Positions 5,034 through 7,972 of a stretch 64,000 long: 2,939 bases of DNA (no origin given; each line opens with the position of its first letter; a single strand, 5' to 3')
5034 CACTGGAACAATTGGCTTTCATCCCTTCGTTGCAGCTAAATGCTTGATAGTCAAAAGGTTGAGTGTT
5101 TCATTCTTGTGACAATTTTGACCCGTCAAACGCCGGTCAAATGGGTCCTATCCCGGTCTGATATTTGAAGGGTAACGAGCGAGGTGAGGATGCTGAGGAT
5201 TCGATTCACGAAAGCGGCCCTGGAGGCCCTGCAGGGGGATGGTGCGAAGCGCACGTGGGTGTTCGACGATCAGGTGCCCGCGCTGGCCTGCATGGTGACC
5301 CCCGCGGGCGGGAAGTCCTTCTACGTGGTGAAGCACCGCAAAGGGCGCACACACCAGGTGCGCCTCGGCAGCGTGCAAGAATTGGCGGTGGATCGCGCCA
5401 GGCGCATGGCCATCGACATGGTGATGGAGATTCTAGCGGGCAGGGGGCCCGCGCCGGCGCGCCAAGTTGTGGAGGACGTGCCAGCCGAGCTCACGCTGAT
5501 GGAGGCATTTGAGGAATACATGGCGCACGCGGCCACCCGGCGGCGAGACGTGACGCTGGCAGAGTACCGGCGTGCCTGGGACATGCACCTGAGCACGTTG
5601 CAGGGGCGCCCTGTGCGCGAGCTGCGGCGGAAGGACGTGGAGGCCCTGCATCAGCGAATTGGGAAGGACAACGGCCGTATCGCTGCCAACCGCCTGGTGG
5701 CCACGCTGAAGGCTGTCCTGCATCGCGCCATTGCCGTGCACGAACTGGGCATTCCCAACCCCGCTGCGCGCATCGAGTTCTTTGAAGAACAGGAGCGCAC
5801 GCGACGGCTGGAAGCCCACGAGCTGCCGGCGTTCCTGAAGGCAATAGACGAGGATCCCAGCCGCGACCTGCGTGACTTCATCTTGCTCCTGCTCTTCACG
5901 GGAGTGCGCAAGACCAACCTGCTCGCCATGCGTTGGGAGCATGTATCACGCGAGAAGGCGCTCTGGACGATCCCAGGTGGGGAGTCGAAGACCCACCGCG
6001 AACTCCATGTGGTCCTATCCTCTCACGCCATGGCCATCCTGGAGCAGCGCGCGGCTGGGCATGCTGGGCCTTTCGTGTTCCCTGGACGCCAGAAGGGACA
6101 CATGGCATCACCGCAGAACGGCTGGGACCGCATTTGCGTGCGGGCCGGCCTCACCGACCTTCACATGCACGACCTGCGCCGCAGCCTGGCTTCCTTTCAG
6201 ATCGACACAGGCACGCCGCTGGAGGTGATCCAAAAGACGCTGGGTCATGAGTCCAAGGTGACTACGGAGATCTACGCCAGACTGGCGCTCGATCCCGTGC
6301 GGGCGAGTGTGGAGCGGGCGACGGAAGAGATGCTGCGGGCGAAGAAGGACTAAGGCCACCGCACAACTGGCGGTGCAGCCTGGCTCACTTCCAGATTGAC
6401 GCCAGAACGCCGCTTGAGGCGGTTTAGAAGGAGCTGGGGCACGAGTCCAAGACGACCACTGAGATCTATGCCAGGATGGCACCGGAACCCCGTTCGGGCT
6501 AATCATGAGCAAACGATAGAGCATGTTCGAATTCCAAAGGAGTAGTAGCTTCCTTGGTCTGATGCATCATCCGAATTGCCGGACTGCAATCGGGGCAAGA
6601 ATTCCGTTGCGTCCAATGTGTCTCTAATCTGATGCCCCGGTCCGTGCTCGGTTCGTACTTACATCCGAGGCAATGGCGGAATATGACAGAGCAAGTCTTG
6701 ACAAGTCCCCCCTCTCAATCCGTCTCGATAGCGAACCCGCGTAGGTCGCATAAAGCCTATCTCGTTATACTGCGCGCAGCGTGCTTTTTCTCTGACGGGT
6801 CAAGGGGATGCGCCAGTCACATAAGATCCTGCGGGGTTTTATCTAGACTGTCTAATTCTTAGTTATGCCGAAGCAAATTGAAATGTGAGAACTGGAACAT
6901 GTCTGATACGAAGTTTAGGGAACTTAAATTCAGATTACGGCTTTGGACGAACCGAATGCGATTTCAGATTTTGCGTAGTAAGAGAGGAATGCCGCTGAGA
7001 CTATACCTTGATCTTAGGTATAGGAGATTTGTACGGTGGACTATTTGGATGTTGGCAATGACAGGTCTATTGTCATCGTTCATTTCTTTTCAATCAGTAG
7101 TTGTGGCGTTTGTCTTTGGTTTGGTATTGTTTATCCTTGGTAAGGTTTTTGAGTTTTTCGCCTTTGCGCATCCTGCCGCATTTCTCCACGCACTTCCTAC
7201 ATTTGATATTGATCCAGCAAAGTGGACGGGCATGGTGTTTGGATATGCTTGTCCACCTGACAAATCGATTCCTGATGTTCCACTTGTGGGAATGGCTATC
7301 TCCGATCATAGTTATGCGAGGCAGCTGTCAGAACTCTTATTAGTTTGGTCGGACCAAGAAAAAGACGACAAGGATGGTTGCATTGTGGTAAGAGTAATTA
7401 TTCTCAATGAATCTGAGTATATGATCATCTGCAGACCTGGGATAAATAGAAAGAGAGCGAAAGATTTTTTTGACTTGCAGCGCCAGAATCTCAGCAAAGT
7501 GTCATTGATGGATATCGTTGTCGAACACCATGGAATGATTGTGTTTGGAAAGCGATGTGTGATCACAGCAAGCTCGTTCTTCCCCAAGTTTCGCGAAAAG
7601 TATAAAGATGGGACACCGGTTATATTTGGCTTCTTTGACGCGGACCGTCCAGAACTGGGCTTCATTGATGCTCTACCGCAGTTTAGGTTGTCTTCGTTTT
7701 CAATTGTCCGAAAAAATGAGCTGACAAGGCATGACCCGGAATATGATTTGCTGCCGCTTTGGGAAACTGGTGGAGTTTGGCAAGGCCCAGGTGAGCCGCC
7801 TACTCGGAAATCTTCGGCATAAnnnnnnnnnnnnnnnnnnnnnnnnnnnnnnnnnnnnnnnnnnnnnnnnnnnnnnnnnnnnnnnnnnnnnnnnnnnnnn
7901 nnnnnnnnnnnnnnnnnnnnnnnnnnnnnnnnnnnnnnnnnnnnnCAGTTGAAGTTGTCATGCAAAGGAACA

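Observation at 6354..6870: Degenerate duplicate of the integrase 3' end directly downstream of intact int, then a non-coding AT-rich stretch leading into the cassette array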

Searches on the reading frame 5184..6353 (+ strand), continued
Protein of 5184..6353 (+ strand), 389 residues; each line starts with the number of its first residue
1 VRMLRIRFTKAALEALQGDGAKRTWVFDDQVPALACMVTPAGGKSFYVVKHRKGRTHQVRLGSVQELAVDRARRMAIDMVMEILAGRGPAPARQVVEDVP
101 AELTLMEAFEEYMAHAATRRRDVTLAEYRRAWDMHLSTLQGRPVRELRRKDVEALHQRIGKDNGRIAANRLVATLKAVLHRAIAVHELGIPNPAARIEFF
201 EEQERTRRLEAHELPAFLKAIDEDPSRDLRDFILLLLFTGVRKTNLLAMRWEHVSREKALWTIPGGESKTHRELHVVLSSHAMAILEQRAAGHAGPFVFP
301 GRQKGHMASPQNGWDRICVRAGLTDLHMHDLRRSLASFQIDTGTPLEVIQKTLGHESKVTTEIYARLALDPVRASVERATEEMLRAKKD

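Call 49: search_protein_families(library=pfam, proteins=[L015:4617-5636:+, L015:6030-7151:-, L015:7401-8582:-, L015:8600-8980:-, L015:9040-9495:-, L015:11441-12526:-, L015:12645-13751:-, L015:13751-15112:-, L015:15187-18465:-, L015:18491-20146:-], max_evalue=0.001)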
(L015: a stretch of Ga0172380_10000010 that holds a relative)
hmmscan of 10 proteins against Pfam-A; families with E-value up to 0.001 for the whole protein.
L015:4617-5636:+ (339 aa): 1 family
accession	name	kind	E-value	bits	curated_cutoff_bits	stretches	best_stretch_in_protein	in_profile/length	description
PF01032.23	FecCD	-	9.9e-82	274.9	26.5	1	24-336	3-311/311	FecCD transport family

L015:6030-7151:- (373 aa): 1 family
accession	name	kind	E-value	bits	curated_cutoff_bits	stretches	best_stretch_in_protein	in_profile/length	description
PF03977.18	OAD_beta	-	7.3e-153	509.1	31.6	1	15-371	2-348/349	Na+-transporting oxaloacetate decarboxylase beta subunit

L015:7401-8582:- (393 aa): 1 family
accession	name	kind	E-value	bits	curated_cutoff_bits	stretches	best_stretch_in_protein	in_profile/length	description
PF18962.6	Por_Secre_tail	-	2.7e-06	28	27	1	316-390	3-74/75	Secretion system C-terminal sorting domain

L015:8600-8980:- (126 aa): 1 family
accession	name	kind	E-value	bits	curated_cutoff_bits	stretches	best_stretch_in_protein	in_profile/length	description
PF02579.22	Nitro_FeMo-Co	-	4.1e-19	69.1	26.3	1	14-102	2-93/94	Dinitrogenase iron-molybdenum cofactor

L015:9040-9495:- (151 aa): 1 family
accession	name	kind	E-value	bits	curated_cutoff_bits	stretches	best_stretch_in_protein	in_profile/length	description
PF02001.22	DUF134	-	5.9e-24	84.9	27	1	43-135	5-95/98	Protein of unknown function DUF134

L015:11441-12526:- (361 aa): 5 families
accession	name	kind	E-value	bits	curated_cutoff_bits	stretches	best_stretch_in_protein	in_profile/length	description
PF21783.3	YNCE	-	3.5e-15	56.6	27.1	1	166-233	265-332/339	YNCE-like beta-propeller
PF25174.1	Beta-prop_THOC3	-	2.6e-10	40.2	305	1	122-224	69-168/272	THOC3 beta-propeller domain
PF23414.1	Beta-prop_EML_2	-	2.7e-09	37.2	90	1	121-216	19-112/266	Echinoderm microtubule-associated protein second beta-propeller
PF01436.27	NHL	-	2.7e-05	24.4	20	0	271-292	6-26/28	NHL repeat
PF12894.13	ANAPC4_WD40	-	0.00071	20.2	22.9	0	306-351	36-81/91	Anaphase-promoting complex subunit 4 WD40 domain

L015:12645-13751:- (368 aa): 5 families
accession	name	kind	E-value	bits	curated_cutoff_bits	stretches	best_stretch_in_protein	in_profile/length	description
PF02518.31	HATPase_c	-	5.7e-25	88.3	26.4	1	261-367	2-108/111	Histidine kinase-, DNA gyrase B-, and HSP90-like ATPase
PF00512.31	HisKA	-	6.9e-13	48.9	26.9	1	154-216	2-63/66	His Kinase A (phospho-acceptor) domain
PF13581.12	HATPase_c_2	-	3.6e-05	24.2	27.4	1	260-346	24-112/127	Histidine kinase-like ATPase domain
PF13493.11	DUF4118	-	0.00018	21.7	28.4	1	26-132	8-105/107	Domain of unknown function (DUF4118)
PF05231.19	MASE1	-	0.00063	19.4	29.8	1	17-121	195-291/299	MASE1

L015:13751-15112:- (453 aa): 9 families
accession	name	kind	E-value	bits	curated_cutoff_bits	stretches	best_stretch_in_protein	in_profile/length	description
PF00158.32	Sigma54_activat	-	2.5e-68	229.4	20.2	1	142-307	2-167/168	Sigma-54 interaction domain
PF00072.30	Response_reg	-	2.8e-26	92.3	30.2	1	5-113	1-109/111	Response regulator receiver domain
PF14532.12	Sigma54_activ_2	-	9.5e-18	65.2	25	1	146-312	5-138/138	Sigma-54 interaction domain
PF25601.1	AAA_lid_14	-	6e-16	58.5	27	1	313-381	1-72/87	AAA+ ATPase lid domain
PF07728.20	AAA_5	-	1.8e-10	41.4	22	1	165-284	2-124/139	AAA domain (dynein-related subfamily)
PF13191.12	AAA_16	-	3.8e-06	27.9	32.6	1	147-267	8-129/167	AAA ATPase domain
PF00004.35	AAA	-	3.3e-05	24.8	21.2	1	165-297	1-126/131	ATPase family associated with various cellular activities (AAA)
PF01078.27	Mg_chelatase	-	0.00033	20.6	20.3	0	159-185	19-45/207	Magnesium chelatase, subunit ChlI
PF02954.25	HTH_8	-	0.00046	20.3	22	1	407-445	4-42/42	Bacterial regulatory protein, Fis family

L015:15187-18465:- (1092 aa): 2 families
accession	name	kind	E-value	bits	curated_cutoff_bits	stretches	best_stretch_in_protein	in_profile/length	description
PF00873.25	ACR_tran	-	1.5e-207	692.1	28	2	7-654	3-630/1021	AcrB/AcrD/AcrF family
PF03176.21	MMPL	-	2e-07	30.7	20.5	1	308-504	121-308/333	MMPL family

L015:18491-20146:- (551 aa): 5 families
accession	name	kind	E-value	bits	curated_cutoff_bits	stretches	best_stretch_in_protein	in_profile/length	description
PF16576.10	HlyD_D23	-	6.8e-70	235.1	30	1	245-464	2-214/214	Barrel-sandwich domain of CusB or HlyD membrane-fusion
PF19335.5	HMBD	-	6.8e-38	128.7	23.6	3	138-164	2-28/28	Heavy metal binding domain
PF13437.12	HlyD_3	-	3.2e-25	89.4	22.2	1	360-461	1-106/106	HlyD family secretion protein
PF13533.13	Biotin_lipoyl_2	-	1.6e-07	31.4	29.8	0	359-389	1-31/32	Biotin-lipoyl like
PF16572.11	HlyD_D4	-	1.8e-05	24.9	26.4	1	291-351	1-51/55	Long alpha hairpin domain of cation efflux system protein, CusB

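Call 64: find_related_loci(query=A3, collection=viral_contigs, flank=6000)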
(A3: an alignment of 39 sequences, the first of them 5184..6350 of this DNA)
Query A3 (389 aa) in viral_contigs; peptide patterns used: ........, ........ (x = any residue, [..] = any of these).
44 stretches matched a pattern; 1 encode a relative of the query (tblastn E <= 1e-3); 1 distinct loci.
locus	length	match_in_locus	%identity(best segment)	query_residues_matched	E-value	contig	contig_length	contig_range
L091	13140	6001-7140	38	6-386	3e-70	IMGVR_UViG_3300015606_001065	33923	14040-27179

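Call 69: find_encoding_contigs(protein=P0029, flank=10000, max_places=5)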
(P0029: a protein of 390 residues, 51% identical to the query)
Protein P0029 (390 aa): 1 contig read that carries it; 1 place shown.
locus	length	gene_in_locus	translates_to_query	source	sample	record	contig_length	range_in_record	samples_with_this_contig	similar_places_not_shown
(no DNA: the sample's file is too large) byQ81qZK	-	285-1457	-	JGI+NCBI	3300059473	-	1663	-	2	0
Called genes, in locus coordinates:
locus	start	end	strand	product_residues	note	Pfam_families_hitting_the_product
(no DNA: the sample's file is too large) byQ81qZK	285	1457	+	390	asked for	PF13356:Arm-DNA-bind_3, PF22022:Phage_int_M (weak), PF00589:Phage_integrase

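Call 91: search_protein_families(library=pfam, proteins=[L001:1779-2207:-], max_evalue=0.01)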
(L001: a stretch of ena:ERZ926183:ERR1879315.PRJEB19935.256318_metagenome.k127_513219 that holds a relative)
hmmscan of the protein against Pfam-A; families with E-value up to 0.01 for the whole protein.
L001:1779-2207:- (142 aa): 0 families

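Call 99: list_cluster_members(proteins=[P0001, P0038, P0008, P0017, P0134, P0129])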
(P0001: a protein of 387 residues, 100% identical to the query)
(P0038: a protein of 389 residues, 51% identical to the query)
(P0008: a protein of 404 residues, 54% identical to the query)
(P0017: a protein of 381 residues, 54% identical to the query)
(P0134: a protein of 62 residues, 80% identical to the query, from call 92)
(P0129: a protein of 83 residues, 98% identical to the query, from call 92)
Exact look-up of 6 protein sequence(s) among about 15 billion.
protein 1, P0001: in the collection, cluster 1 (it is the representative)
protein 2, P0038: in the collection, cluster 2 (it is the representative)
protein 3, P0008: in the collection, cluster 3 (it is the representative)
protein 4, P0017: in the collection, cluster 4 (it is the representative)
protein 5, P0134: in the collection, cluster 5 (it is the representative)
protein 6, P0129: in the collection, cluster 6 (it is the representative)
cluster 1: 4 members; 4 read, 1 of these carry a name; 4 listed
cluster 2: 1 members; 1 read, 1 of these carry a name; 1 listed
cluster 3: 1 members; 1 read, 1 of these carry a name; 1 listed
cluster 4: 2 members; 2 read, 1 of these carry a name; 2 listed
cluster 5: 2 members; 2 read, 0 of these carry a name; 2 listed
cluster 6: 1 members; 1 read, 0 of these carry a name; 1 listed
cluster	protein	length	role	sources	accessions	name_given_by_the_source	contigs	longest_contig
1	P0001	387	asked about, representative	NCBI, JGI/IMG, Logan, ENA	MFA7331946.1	MAG: tyrosine-type recombinase/integrase [Candidatus Delongbacteria bacterium]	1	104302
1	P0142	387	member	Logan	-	-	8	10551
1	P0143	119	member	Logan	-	-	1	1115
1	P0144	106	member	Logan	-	-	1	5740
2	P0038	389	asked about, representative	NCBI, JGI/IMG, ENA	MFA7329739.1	MAG: site-specific integrase [Candidatus Delongbacteria bacterium]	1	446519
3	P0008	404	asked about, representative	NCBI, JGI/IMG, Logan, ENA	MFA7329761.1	MAG: site-specific integrase [Candidatus Delongbacteria bacterium]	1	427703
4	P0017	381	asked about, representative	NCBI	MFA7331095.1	MAG: tyrosine-type recombinase/integrase [Candidatus Delongbacteria bacterium]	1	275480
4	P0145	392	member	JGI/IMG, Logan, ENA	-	-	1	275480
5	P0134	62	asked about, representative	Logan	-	-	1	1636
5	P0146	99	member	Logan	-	-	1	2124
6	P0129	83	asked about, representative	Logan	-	-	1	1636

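Call 100: find_encoding_contigs(protein=P0142, flank=10000, max_places=10)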
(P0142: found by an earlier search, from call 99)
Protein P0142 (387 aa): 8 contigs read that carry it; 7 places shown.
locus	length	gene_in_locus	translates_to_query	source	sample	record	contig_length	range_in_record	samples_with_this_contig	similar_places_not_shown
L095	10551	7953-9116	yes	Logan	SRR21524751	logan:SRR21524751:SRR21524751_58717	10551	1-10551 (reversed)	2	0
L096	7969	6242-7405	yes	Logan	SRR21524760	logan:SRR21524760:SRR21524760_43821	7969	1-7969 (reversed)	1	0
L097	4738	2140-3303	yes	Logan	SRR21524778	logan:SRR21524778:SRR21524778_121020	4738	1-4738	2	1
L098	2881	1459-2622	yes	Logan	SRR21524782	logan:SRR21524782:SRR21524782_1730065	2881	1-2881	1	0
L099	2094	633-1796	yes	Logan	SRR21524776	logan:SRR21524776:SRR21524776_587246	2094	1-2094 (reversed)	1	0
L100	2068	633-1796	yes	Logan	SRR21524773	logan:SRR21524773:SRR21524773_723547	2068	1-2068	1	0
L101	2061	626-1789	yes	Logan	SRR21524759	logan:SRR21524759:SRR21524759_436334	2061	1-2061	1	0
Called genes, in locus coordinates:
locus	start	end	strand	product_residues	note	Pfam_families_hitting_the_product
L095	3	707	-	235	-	?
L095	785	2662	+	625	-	PF00664:ABC_membrane, PF00005:ABC_tran, PF02463:SMC_N (faint)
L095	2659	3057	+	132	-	PF19662:DUF6165 (weak)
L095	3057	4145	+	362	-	PF01075:Glyco_transf_9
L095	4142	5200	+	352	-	PF13439:Glyco_transf_4, PF13579:Glyco_trans_4_4, PF00534:Glycos_transf_1, PF13692:Glyco_trans_1_4, PF13524:Glyco_trans_1_2 (faint)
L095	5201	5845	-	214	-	PF13578:Methyltransf_24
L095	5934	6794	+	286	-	PF01075:Glyco_transf_9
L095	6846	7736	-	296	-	-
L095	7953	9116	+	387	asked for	PF13356:Arm-DNA-bind_3 (weak), PF00589:Phage_integrase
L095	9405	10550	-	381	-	?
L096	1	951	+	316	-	?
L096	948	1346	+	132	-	PF19662:DUF6165 (weak)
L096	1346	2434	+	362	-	PF01075:Glyco_transf_9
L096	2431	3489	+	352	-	PF13439:Glyco_transf_4, PF13579:Glyco_trans_4_4, PF00534:Glycos_transf_1, PF13692:Glyco_trans_1_4, PF13524:Glyco_trans_1_2 (faint)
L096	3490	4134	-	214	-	PF13578:Methyltransf_24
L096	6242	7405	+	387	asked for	PF13356:Arm-DNA-bind_3 (weak), PF00589:Phage_integrase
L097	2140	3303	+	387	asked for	PF13356:Arm-DNA-bind_3 (weak), PF00589:Phage_integrase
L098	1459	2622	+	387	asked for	PF13356:Arm-DNA-bind_3 (weak), PF00589:Phage_integrase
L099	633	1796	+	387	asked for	PF13356:Arm-DNA-bind_3 (weak), PF00589:Phage_integrase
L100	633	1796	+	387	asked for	PF13356:Arm-DNA-bind_3 (weak), PF00589:Phage_integrase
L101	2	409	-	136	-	?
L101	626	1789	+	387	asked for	PF13356:Arm-DNA-bind_3 (weak), PF00589:Phage_integrase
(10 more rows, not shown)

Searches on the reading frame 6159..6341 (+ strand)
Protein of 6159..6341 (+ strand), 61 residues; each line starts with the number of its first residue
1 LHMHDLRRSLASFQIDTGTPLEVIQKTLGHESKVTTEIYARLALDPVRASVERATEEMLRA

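Call 92: find_homologous_proteins(query=window:6159-6341:+, max_evalue=1e-8)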
Query seq(61 aa) (61 aa): 13 proteins with E <= 1e-8 among 17 candidates.
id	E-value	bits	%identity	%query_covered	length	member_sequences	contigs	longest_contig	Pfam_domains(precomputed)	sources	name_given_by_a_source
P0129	2.1e-29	117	98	98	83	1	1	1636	PF00589.28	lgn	-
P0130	5.1e-27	109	90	100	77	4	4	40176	PF00589.28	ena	-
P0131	1.3e-24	102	88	95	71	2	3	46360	PF00589.28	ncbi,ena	-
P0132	3.2e-24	101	86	95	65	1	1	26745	PF00589.28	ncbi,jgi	jgi:site-specific recombinase XerD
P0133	3.8e-24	100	80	100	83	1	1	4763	PF00589.28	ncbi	-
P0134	6.7e-21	90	80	97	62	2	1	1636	PF00589.28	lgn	-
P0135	8.8e-20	87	80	89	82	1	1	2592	PF00589.28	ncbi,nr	ncbi:MAG: tyrosine-type recombinase/integrase, partial [Taibaiella sp.]|nr:tyrosine-type recombinase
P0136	4.8e-19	84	84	90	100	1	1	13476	PF00589.28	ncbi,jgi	jgi:hypothetical protein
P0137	4.8e-17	78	76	89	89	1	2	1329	PF00589.28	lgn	-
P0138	2.9e-16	76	79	87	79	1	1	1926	PF00589.28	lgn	-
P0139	1.2e-12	64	62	100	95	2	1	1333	PF00589.28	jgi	-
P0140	1.4e-12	64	92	64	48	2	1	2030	-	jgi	jgi:site-specific recombinase XerD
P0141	1.1e-11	61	67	84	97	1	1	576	PF00589.28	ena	-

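Call 94: find_encoding_contigs(protein=P0134, flank=10000, max_places=4)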
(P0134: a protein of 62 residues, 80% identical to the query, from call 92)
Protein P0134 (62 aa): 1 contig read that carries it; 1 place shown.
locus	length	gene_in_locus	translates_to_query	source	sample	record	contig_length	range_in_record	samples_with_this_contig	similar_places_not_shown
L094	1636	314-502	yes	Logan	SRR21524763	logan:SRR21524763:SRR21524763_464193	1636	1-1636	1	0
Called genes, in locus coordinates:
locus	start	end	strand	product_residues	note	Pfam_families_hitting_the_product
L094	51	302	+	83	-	PF00589:Phage_integrase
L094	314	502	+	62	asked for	PF00589:Phage_integrase (weak)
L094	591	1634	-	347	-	?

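Call 95: find_encoding_contigs(protein=P0136, flank=10000, max_places=4)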
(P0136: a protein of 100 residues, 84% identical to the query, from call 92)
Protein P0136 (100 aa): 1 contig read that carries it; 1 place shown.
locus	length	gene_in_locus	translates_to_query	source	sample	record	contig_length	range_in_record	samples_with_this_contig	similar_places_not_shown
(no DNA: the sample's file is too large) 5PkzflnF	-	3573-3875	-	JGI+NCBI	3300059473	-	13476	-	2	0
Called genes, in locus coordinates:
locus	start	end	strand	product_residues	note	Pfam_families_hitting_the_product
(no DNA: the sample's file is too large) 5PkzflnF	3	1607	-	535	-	?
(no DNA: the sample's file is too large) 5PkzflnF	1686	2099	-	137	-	-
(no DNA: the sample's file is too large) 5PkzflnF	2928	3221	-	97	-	PF12728:HTH_17 (faint)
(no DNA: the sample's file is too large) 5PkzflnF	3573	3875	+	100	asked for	PF00589:Phage_integrase (weak)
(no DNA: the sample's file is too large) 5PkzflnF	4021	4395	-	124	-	-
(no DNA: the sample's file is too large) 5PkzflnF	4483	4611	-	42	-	-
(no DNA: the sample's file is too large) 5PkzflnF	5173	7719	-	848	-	PF18962:Por_Secre_tail (weak)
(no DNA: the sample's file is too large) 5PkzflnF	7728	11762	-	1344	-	PF13229:Beta_helix (faint), PF18962:Por_Secre_tail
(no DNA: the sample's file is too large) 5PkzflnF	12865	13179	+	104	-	-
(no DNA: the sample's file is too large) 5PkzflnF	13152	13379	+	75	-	-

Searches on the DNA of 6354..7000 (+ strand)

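Call 87: search_dna_similar(query=window:6354-7000:+, collection=plasmids, mode=distant, max_rows=5)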
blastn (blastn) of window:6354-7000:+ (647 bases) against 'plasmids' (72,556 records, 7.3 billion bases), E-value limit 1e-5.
No match.

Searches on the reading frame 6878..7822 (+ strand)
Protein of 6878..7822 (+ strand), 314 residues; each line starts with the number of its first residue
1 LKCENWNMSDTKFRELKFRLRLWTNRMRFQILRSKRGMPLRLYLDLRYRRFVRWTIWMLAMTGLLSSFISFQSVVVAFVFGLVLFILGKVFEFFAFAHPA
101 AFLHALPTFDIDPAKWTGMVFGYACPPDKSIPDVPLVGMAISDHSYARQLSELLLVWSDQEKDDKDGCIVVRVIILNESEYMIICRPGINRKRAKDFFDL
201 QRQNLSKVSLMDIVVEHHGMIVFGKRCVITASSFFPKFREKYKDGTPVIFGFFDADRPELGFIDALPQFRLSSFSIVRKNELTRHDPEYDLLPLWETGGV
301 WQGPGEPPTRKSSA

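Call 9: search_protein_families(library=pfam, proteins=[window:6878-7822:+], max_evalue=0.01)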
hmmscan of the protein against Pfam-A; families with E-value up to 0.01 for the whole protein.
window:6878-7822:+ (314 aa): 0 families

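Call 13: search_protein_families(library=ncbifam, proteins=[window:6878-7822:+], max_evalue=0.001)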
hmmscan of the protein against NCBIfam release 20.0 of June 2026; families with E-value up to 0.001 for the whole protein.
window:6878-7822:+ (314 aa): 0 families

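Call 76: find_homologous_proteins(query=window:6899-7819:+, max_evalue=0.00001)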
Query window:6899-7819:+ (307 aa): 4 proteins with E <= 0.00001 among 1098 candidates.
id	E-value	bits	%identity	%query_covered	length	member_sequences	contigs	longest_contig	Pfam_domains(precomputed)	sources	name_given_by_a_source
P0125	4.5e-170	583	100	83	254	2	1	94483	-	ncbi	ncbi:MAG: hypothetical protein WC326_12835 [Candidatus Delongbacteria bacterium]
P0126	1.1e-57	214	39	93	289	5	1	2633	-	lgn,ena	-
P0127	2.7e-49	186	39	82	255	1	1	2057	-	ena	-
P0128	1.2e-36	145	35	72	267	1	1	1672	-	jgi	jgi:hypothetical protein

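Call 107: search_protein_families(library=padloc, proteins=[window:6878-7822:+], max_evalue=0.001)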
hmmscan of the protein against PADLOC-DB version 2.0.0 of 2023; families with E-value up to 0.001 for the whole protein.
window:6878-7822:+ (314 aa): 0 families
